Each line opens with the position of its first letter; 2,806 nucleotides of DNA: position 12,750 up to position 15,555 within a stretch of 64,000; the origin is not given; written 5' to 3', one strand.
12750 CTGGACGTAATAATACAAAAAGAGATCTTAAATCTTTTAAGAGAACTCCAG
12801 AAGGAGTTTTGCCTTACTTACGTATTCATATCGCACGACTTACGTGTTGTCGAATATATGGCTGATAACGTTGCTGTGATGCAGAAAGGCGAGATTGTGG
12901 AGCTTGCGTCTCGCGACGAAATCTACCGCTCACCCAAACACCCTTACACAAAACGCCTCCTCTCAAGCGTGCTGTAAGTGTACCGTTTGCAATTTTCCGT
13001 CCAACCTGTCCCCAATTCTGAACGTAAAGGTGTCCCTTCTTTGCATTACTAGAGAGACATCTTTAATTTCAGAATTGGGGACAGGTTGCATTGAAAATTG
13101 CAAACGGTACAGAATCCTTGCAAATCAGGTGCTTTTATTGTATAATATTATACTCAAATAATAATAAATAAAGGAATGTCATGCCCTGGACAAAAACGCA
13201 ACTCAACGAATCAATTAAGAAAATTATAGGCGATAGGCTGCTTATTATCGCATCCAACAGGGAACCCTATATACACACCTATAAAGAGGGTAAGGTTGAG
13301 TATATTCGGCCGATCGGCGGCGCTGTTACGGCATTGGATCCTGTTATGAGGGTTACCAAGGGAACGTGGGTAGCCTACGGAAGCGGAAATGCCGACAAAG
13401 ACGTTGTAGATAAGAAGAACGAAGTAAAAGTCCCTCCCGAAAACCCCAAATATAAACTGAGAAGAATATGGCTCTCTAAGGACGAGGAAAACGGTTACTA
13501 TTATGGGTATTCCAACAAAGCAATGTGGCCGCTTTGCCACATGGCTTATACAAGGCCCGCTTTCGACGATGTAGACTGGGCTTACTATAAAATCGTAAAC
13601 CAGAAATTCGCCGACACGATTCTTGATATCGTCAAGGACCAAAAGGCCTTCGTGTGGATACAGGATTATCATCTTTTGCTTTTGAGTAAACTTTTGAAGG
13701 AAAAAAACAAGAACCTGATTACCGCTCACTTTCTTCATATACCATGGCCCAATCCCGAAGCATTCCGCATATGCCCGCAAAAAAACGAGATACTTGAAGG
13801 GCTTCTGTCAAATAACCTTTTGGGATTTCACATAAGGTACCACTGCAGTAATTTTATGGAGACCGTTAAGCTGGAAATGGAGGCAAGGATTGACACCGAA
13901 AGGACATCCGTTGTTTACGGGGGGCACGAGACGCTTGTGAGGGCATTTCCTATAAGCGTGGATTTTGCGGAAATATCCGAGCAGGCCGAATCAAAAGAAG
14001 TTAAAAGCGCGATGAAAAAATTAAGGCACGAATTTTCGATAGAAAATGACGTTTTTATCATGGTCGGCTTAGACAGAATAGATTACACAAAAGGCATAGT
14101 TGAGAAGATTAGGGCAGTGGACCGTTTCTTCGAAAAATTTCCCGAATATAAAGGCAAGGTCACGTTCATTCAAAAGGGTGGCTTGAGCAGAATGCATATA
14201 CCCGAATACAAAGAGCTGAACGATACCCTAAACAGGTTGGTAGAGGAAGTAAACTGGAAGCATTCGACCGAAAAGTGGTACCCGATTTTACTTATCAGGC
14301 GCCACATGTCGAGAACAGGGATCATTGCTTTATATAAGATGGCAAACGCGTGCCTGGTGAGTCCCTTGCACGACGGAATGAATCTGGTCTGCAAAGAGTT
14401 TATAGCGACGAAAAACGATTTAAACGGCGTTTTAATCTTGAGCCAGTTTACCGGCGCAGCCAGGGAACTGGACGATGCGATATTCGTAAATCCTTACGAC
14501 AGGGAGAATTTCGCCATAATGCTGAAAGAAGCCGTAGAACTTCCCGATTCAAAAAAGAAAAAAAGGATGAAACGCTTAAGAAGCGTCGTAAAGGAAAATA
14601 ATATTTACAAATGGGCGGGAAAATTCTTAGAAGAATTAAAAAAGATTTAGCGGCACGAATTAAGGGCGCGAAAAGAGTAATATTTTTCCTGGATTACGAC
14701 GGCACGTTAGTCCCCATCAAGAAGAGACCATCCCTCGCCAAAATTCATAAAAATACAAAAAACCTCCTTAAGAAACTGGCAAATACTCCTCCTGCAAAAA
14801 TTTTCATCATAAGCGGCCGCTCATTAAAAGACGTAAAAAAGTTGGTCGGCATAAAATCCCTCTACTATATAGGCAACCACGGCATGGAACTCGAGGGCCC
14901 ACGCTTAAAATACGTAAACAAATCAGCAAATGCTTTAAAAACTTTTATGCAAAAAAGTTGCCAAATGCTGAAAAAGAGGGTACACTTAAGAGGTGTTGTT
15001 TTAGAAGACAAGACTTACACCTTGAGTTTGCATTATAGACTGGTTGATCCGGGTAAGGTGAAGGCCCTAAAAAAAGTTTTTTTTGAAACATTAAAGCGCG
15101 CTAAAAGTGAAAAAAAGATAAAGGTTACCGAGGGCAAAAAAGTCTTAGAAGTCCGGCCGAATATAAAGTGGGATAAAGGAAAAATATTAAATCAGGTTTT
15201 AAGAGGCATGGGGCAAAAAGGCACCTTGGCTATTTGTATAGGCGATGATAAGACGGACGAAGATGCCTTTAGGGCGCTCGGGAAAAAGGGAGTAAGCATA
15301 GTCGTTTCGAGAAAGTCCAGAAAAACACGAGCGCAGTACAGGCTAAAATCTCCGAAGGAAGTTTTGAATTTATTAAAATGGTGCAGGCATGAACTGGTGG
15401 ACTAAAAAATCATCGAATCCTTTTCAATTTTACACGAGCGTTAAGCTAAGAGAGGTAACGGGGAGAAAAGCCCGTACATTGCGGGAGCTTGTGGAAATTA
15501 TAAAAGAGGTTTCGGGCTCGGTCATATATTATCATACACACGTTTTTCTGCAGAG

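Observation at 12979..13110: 132-nt near-perfect inverted repeat between the opp operon and the otsA promoter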

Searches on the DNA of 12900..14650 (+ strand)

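Call 50: search_rna_families(source=window, start=12900, end=13200, threshold=evalue, max_evalue=10)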
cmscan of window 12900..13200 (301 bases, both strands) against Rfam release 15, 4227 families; matches with E-value up to 10: 13.
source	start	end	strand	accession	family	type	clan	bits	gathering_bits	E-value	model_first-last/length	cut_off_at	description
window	12972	13117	+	RF01043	MIR1023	Gene; miRNA;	-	51.4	90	2.9e-10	1-165/165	no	MIR1023 microRNA precursor family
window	12973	13119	-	RF01043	MIR1023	Gene; miRNA;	-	42.9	90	4.7e-08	1-165/165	no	MIR1023 microRNA precursor family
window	12986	13104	-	RF03632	MIR1882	Gene; miRNA;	-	37.6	107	2.3e-06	1-131/131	no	MIR1882 microRNA precursor family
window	12987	13106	+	RF00708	mir-450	Gene; miRNA;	-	28.8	60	0.0043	1-78/78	no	mir-450 microRNA precursor family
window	12982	13159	+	RF02384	FasX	Gene; sRNA;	-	24.5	100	0.031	1-205/205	no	FasX small RNA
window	12973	13115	-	RF04088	MIR812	Gene; miRNA;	-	21.6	80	2.5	1-205/205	no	MIR812 microRNA precursor family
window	13020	13069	-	RF04341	Plastid-psbJ-5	Cis-reg;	CL00152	16.5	53.1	2.1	1-59/59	no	Plastid-psbJ-5 3UTR RNA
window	13000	13139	-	RF01250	snR189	Gene; snRNA; snoRNA; HACA-box;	CL00021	16.1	50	3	1-193/193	no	Small nucleolar RNA snR189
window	13031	13162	+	RF00443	SNORA27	Gene; snRNA; snoRNA; HACA-box;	CL00032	15.5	64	2.3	1-127/127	no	Small nucleolar RNA SNORA27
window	13013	13078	+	RF00710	mir-44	Gene; miRNA;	-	14.7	54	1.2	1-88/88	no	mir-44 microRNA precursor family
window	13139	13174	+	RF01095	PK-CuYV_BPYV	Cis-reg;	-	13.8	60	7.4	1-56/56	no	3'-terminal pseudoknot of CuYV/BPYV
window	12938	13033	-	RF02973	Enterococcus-1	Gene; sRNA;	-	13.3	71.4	3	39-137/152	no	Enterococcus-1 RNA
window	13131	13200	+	RF01402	STnc150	Gene; sRNA;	-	11.7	60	2.6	1-73/267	3'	STnc150 Hfq binding RNA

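Call 53: search_dna_similar(query=window:12979-13111:+, collection=plasmids, mode=distant, max_evalue=0.01, max_rows=10)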
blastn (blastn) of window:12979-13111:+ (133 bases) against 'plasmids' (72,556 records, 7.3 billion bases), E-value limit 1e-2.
No match.

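Call 54: search_dna_similar(query=L018:6454-6528:+, collection=phages, mode=distant, max_evalue=0.01, max_rows=10)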
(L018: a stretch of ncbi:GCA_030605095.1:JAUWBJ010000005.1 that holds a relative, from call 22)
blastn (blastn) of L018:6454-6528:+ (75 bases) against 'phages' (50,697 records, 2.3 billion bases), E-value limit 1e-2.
No match.

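Call 69: search_with_rna_model(model_id=R1, sources=[L009, L017, L018, L020, L022, L023, L024, L025, L026, L027, L028], max_evalue=10)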
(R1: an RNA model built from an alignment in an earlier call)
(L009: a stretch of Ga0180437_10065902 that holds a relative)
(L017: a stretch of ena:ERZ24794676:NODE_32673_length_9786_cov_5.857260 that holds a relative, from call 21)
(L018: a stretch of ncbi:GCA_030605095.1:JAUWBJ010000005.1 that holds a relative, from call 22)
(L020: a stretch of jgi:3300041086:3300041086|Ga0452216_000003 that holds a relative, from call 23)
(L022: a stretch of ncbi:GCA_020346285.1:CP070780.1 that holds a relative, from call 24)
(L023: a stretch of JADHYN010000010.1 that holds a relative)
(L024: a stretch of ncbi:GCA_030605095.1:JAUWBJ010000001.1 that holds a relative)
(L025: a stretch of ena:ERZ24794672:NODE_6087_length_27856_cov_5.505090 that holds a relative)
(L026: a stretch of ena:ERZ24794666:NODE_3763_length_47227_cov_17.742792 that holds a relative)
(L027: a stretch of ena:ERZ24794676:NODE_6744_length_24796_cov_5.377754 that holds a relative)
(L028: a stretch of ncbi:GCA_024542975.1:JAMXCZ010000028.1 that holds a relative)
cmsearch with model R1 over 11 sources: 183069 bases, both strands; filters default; matches with E-value up to 10: 20.
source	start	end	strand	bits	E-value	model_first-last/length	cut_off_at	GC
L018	6454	6528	+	101.3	1.7e-21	1-75/75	no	0.53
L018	3634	3708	-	99.3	5.3e-21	1-75/75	no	0.45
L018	6454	6528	-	99.3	5.4e-21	1-75/75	no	0.53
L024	10672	10746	+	98.8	7.1e-21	1-75/75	no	0.51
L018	3634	3708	+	96.2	3e-20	1-75/75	no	0.45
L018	8687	8762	+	95.3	4.7e-20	1-75/75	no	0.46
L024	10672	10746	-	93.8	1.1e-19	1-75/75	no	0.51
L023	5132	5210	-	90.8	6e-19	1-75/75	no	0.44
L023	5132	5210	+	89.6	1.2e-18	1-75/75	no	0.44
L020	6568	6645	+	88.8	1.8e-18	1-75/75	no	0.49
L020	6568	6645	-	88.6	2e-18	1-75/75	no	0.49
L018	8687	8762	-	88.3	2.3e-18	1-75/75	no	0.46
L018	17918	18018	-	42.6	2.1e-07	1-75/75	no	0.41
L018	17918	18018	+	41.2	4.7e-07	1-75/75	no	0.41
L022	8639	8694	+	18.7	0.12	1-75/75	no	0.59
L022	8639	8694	-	18.3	0.15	1-75/75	no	0.59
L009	773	806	-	14.9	0.99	1-75/75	no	0.38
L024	6885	6917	+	14.7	1.1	1-75/75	no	0.58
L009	773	806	+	14.7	1.1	1-75/75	no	0.38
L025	3396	3413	+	11.1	7.8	1-75/75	no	0.5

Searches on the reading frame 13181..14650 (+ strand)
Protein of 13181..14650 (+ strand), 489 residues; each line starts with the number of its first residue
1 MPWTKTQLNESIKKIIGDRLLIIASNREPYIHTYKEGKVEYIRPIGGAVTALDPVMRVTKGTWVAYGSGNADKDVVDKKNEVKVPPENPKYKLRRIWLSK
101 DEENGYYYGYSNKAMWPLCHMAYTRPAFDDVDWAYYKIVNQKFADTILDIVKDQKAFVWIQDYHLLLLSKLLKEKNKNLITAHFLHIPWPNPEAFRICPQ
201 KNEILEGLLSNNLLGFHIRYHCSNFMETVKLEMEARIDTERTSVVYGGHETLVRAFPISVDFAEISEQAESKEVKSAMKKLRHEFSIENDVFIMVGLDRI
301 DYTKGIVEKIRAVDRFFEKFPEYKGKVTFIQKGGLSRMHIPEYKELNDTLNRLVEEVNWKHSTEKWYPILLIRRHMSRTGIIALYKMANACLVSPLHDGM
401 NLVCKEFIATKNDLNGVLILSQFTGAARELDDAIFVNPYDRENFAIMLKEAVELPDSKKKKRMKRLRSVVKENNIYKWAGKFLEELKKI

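Call 10: search_protein_families(library=pfam, proteins=[window:13181-14650:+])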
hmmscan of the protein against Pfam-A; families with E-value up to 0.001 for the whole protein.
window:13181-14650:+ (489 aa): 1 family
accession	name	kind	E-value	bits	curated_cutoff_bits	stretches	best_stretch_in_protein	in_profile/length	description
PF00982.27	Glyco_transf_20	-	2.8e-130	435.6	32.5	1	22-487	4-472/473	Glycosyltransferase family 20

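Call 11: find_encoding_contigs(protein=window:13181-14650:+, flank=10000, max_places=10)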
Protein window:13181-14650:+ (489 aa): 8 contigs read that carry it; 6 places shown.
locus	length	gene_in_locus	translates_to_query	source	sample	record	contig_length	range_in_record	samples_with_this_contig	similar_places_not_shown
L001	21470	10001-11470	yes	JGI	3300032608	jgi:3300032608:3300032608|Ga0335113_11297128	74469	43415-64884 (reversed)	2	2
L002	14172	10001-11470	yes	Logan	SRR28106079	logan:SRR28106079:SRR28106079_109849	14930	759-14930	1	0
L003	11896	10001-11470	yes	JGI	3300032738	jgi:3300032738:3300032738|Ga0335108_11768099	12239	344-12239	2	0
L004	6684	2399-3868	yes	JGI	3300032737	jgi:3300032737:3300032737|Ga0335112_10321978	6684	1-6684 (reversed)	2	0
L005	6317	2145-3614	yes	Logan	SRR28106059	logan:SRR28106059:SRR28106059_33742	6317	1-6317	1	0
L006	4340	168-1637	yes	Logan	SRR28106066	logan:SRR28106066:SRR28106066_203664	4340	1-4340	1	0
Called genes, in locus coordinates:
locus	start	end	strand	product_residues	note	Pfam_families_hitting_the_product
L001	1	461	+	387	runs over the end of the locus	PF00512:HisKA, PF02518:HATPase_c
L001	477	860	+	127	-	PF00072:Response_reg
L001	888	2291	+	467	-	PF08323:Glyco_transf_5, PF00534:Glycos_transf_1, PF13692:Glyco_trans_1_4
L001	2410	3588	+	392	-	PF00162:PGK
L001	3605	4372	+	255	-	PF00121:TIM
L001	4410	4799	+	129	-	PF03840:SecG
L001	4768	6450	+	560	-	PF00496:SBP_bac_5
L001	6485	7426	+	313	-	PF19300:BPD_transp_1_N (weak), PF00528:BPD_transp_1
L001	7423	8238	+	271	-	PF12911:OppC_N, PF00528:BPD_transp_1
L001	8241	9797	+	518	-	PF00005:ABC_tran, PF02463:SMC_N (weak), PF13401:AAA_22 (faint), PF20720:nSTAND3 (faint), PF13304:AAA_21 (faint), PF08352:oligo_HPY (faint), PF00005:ABC_tran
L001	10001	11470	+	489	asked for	PF00982:Glyco_transf_20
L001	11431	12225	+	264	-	PF08282:Hydrolase_3 (faint), PF02358:Trehalose_PPase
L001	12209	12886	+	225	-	PF19027:DUF5752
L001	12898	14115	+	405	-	PF21269:TreT_GT1, PF00534:Glycos_transf_1, PF13692:Glyco_trans_1_4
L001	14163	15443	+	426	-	PF00330:Aconitase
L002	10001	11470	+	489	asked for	PF00982:Glyco_transf_20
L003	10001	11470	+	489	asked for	PF00982:Glyco_transf_20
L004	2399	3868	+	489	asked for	PF00982:Glyco_transf_20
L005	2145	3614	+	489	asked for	PF00982:Glyco_transf_20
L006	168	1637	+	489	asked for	PF00982:Glyco_transf_20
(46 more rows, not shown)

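Call 19: find_homologous_proteins(query=window:13181-14650:+, max_evalue=1e-50)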
Query window:13181-14650:+ (489 aa): 8000 proteins with E <= 1e-50 among 8000 candidates; the best 120 are listed.
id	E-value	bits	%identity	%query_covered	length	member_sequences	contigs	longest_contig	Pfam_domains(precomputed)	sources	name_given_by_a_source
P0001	0.0e+0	1126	100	100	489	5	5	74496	PF00982.28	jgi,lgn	-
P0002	2.2e-292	988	84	100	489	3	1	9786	PF00982.28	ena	-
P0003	9.2e-286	966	82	100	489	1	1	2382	PF00534.27,PF00982.28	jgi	-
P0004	2.4e-284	961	82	100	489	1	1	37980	PF00982.28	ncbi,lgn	-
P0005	2.8e-284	961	81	100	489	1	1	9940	PF00982.28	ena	-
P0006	4.6e-283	957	82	100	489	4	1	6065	PF00982.28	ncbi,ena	-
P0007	3.3e-282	954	80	100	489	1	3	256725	PF00982.28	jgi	jgi:trehalose 6-phosphate synthase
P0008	1.5e-281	952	81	100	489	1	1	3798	PF00982.28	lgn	-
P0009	7.3e-281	950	81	100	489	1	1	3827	PF00982.28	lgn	-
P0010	1.1e-280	949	80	100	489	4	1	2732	PF00534.27,PF00982.28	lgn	-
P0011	2.5e-279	945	81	100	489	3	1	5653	PF00982.28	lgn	-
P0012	2.7e-279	945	80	100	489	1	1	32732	PF00982.28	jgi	-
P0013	9.7e-279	943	81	100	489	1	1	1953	PF00982.28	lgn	-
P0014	1.5e-278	942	81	100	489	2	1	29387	PF00982.28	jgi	-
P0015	4.9e-278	940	81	100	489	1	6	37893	PF00982.28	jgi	-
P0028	8.5e-270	913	81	96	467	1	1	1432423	PF00982.28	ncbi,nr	ncbi:MAG: trehalose-6-phosphate synthase [Candidatus Omnitrophota bacterium]|nr:MAG: trehalose-6-pho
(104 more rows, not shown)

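Call 21: find_encoding_contigs(protein=P0002, flank=4000, max_places=2)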
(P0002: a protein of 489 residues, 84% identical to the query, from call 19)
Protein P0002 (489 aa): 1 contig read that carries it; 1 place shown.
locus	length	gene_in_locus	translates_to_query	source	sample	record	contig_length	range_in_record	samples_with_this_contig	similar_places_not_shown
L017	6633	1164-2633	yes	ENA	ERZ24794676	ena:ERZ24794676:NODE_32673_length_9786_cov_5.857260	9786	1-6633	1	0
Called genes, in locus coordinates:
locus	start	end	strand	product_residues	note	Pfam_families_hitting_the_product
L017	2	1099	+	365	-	?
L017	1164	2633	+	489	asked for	PF00982:Glyco_transf_20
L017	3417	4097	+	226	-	PF19027:DUF5752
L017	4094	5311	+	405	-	PF21269:TreT_GT1, PF00534:Glycos_transf_1, PF13692:Glyco_trans_1_4, PF20706:GT4-conflict (weak)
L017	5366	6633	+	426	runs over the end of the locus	PF00330:Aconitase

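Call 22: find_encoding_contigs(protein=P0004, flank=10000, max_places=2)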
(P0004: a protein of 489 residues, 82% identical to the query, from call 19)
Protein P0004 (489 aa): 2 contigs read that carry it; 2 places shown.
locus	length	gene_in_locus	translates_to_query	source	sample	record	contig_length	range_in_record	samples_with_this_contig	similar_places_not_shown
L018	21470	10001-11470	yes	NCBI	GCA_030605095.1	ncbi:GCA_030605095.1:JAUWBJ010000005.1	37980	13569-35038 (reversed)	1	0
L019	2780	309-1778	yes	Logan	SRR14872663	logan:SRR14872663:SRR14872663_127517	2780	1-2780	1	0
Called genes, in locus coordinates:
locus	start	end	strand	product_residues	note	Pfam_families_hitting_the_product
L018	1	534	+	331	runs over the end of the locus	PF00044:Gp_dh_N, PF02800:Gp_dh_C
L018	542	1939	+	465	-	PF08323:Glyco_transf_5, PF00534:Glycos_transf_1, PF13692:Glyco_trans_1_4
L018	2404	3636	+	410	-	PF00162:PGK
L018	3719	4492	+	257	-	PF00121:TIM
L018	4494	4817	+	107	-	PF03840:SecG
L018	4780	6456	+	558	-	PF00496:SBP_bac_5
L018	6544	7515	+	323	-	PF19300:BPD_transp_1_N, PF00528:BPD_transp_1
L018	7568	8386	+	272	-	PF12911:OppC_N, PF00528:BPD_transp_1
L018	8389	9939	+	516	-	PF00005:ABC_tran, PF02463:SMC_N (faint), PF13245:AAA_19 (faint), PF13401:AAA_22 (faint), PF20720:nSTAND3 (faint), PF13304:AAA_21 (faint), PF08352:oligo_HPY (faint), PF00005:ABC_tran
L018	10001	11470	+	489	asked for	PF00982:Glyco_transf_20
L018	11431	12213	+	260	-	PF08282:Hydrolase_3 (faint), PF02358:Trehalose_PPase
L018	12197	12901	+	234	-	PF19027:DUF5752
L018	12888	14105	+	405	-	PF21269:TreT_GT1, PF00534:Glycos_transf_1, PF13692:Glyco_trans_1_4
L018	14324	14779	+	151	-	PF09970:DUF2204 (weak), PF19502:DUF6036 (weak)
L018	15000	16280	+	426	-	PF00330:Aconitase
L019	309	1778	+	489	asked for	PF00982:Glyco_transf_20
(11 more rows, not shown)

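Call 23: find_encoding_contigs(protein=P0007, flank=10000, max_places=2)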
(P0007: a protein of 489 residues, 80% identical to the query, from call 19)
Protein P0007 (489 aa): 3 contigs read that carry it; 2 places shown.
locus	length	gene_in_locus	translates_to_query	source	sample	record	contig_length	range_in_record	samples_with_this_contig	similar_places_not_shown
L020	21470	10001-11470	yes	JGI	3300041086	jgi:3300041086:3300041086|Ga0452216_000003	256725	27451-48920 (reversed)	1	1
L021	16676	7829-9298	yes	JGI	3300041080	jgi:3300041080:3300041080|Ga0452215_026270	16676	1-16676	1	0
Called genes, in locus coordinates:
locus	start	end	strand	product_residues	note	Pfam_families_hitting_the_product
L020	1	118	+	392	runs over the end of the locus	PF13439:Glyco_transf_4, PF13579:Glyco_trans_4_4 (faint), PF00534:Glycos_transf_1, PF13692:Glyco_trans_1_4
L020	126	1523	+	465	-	PF08323:Glyco_transf_5, PF00534:Glycos_transf_1, PF13692:Glyco_trans_1_4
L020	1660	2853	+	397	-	PF00162:PGK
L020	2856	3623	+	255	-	PF00121:TIM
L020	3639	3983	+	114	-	PF03840:SecG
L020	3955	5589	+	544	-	PF00496:SBP_bac_5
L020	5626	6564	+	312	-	PF19300:BPD_transp_1_N, PF00528:BPD_transp_1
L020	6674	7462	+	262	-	PF12911:OppC_N (weak), PF00528:BPD_transp_1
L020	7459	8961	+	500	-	PF00005:ABC_tran, PF02463:SMC_N (faint), PF13191:AAA_16 (faint), PF13401:AAA_22 (faint), PF13555:AAA_29 (faint), PF20720:nSTAND3 (faint), PF08352:oligo_HPY (weak), PF00005:ABC_tran, +1 more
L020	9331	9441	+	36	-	-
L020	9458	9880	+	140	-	PF07963:N_methyl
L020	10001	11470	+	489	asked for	PF00982:Glyco_transf_20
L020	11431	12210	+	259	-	PF02358:Trehalose_PPase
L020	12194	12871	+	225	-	PF19027:DUF5752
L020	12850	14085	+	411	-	PF21269:TreT_GT1, PF00534:Glycos_transf_1, PF13692:Glyco_trans_1_4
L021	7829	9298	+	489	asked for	PF00982:Glyco_transf_20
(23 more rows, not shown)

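Call 24: find_encoding_contigs(protein=P0028, flank=10000, max_places=2)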
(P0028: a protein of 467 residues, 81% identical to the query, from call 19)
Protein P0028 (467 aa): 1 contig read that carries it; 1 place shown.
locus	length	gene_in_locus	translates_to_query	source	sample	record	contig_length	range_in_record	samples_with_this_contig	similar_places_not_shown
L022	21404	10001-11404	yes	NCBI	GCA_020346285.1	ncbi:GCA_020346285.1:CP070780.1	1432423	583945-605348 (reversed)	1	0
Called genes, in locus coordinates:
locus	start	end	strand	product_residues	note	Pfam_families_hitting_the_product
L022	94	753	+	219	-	-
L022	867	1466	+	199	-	-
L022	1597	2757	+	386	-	PF00919:UPF0004, PF04055:Radical_SAM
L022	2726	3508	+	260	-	PF14559:TPR_19 (faint), PF13174:TPR_6 (faint), PF13181:TPR_8 (faint), PF13428:TPR_14 (faint), PF13424:TPR_12, PF00515:TPR_1 (weak), PF07719:TPR_2 (weak), PF05036:SPOR, +1 more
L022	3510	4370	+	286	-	PF01745:IPT, PF01715:IPPT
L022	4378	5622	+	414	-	PF13167:GTP-bdg_N, PF00009:GTP_EFTU (faint), PF16360:GTP-bdg_M, PF02421:FeoB_N, PF00350:Dynamin_N (faint), PF01926:MMR_HSR1, PF16897:MMR_HSR1_Xtn (weak)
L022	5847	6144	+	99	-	-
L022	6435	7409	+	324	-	PF19300:BPD_transp_1_N, PF00528:BPD_transp_1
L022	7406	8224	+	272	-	PF12911:OppC_N, PF00528:BPD_transp_1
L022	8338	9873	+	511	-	PF00158:Sigma54_activat (faint), PF04851:ResIII (faint), PF00005:ABC_tran, PF02463:SMC_N (faint), PF13191:AAA_16 (faint), PF00005:ABC_tran, PF13304:AAA_21 (weak), PF08352:oligo_HPY (weak), +2 more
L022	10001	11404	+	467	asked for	PF00982:Glyco_transf_20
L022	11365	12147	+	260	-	PF02358:Trehalose_PPase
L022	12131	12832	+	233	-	PF19027:DUF5752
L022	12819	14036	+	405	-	PF21269:TreT_GT1, PF00534:Glycos_transf_1, PF13692:Glyco_trans_1_4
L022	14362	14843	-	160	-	PF13744:HTH_37 (weak), PF12844:HTH_19, PF13560:HTH_31, PF01381:HTH_3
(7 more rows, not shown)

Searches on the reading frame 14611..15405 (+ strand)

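Call 10: search_protein_families(library=pfam, proteins=[window:14611-15405:+])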
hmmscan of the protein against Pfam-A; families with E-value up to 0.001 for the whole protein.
window:14611-15405:+ (264 aa): 2 families
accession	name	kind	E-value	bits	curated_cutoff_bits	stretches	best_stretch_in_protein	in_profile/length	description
PF02358.22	Trehalose_PPase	-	4.7e-55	186.7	27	1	26-248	1-234/235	Trehalose-phosphatase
PF08282.18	Hydrolase_3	-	1.2e-08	35.5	20.9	1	25-102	1-74/255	haloacid dehalogenase-like hydrolase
